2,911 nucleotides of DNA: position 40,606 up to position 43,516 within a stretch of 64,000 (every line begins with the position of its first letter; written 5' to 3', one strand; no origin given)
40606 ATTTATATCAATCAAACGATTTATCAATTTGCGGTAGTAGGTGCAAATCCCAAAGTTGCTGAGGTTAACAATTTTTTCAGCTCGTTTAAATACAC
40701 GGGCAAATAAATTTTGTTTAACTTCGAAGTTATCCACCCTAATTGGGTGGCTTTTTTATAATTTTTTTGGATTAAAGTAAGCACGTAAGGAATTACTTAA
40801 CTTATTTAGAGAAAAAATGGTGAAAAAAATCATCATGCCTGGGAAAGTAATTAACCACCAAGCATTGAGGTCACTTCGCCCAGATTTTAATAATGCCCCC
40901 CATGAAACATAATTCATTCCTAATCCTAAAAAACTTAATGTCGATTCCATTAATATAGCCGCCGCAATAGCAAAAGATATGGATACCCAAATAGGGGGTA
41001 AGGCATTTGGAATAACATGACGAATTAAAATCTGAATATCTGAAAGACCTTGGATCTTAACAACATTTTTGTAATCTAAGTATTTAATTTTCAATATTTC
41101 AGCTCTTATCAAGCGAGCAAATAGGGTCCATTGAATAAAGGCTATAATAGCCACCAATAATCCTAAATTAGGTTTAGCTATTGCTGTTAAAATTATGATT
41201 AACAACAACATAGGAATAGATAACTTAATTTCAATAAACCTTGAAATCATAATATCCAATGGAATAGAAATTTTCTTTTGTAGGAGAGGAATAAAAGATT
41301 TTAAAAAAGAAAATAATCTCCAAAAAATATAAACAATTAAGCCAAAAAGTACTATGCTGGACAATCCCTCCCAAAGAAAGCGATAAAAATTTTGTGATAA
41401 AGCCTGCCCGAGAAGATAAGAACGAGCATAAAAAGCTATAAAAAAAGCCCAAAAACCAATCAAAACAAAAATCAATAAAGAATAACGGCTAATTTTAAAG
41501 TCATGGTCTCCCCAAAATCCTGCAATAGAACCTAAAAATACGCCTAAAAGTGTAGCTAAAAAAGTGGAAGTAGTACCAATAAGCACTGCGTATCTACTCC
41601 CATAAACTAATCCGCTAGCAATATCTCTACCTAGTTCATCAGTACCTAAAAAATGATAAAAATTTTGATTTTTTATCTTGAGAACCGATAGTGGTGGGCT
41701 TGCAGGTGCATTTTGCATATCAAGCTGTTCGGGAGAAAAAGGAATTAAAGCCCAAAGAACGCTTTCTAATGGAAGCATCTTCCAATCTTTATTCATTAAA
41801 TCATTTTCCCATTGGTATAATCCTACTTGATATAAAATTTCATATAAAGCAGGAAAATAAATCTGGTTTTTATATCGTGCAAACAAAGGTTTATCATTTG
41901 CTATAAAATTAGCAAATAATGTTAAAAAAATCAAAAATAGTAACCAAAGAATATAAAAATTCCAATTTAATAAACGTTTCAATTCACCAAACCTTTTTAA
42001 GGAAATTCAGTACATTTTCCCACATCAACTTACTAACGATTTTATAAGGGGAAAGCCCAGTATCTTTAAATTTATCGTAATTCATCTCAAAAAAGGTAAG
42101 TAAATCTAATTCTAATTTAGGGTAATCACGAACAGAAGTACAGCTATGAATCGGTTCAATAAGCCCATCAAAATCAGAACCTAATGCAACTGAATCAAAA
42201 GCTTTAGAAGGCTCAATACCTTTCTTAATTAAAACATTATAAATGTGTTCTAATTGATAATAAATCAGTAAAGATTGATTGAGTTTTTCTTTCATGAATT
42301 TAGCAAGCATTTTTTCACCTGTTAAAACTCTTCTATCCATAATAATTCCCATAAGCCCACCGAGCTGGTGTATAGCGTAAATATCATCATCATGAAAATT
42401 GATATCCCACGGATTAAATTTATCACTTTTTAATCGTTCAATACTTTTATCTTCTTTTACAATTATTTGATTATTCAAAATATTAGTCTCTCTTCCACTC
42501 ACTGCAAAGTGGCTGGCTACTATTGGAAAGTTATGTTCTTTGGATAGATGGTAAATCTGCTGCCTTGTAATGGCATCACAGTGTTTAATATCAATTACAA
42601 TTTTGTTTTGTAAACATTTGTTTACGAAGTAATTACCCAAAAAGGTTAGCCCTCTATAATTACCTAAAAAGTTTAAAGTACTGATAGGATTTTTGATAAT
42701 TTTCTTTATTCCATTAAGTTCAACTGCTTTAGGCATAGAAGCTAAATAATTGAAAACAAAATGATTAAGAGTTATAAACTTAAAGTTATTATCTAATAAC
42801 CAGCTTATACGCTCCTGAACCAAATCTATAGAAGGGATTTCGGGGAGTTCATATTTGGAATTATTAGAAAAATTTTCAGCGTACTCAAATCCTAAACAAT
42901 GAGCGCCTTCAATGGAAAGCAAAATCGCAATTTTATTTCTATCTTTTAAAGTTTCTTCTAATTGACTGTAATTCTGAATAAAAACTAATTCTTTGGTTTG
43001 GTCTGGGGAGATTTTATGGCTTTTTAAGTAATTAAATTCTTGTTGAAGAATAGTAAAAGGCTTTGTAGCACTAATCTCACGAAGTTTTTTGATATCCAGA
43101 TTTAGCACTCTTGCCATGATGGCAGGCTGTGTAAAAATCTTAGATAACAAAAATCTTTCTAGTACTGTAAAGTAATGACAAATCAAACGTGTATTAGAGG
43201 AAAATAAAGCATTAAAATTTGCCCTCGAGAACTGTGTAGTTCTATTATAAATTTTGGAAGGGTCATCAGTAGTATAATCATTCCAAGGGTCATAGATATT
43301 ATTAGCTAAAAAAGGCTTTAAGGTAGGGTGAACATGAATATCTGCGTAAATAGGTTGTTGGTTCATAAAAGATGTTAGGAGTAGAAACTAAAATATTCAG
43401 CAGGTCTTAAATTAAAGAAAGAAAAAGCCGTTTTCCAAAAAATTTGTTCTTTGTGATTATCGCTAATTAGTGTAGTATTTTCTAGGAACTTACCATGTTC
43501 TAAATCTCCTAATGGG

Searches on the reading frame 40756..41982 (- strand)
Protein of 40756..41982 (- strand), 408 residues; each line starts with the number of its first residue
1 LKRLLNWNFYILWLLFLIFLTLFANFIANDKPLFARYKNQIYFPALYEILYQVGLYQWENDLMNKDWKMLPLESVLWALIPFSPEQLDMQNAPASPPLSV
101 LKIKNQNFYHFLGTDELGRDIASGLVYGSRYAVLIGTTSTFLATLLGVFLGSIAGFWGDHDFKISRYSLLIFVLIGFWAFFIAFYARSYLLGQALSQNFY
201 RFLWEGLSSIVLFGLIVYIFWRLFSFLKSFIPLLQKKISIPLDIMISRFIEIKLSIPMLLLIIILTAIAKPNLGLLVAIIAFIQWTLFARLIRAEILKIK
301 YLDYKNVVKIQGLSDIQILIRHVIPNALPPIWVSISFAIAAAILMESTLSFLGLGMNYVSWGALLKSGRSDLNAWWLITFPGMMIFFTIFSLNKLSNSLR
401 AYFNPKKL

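Call 30: search_protein_families(library=pfam, proteins=[window:40756-41982:-], max_evalue=0.00001)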
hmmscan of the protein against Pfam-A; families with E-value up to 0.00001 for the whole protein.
window:40756-41982:- (408 aa): 1 family
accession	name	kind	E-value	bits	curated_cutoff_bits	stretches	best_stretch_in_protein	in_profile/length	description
PF00528.27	BPD_transp_1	-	1.7e-19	70.7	26.4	1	240-406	14-181/184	Binding-protein-dependent transport system inner membrane component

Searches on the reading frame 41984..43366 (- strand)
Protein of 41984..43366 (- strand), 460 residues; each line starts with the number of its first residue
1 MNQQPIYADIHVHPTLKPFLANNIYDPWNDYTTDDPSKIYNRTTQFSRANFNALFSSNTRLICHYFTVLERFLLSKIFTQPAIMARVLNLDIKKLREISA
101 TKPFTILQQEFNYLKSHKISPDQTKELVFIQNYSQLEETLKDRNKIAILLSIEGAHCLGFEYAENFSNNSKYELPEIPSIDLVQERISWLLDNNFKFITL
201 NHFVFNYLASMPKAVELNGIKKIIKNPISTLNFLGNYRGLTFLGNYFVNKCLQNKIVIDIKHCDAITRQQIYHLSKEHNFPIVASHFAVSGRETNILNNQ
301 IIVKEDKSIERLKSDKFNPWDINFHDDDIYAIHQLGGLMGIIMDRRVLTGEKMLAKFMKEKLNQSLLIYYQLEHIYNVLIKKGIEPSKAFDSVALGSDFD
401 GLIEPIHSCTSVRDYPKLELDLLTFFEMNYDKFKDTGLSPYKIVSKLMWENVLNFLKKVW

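Call 30: search_protein_families(library=pfam, proteins=[window:41984-43366:-], max_evalue=0.00001)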
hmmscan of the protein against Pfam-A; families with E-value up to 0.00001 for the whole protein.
window:41984-43366:- (460 aa): 1 family
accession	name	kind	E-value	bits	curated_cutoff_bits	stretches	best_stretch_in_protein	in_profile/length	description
PF01244.27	Peptidase_M19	-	1.6e-15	57.6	26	0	321-424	212-297/319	Membrane dipeptidase (Peptidase family M19)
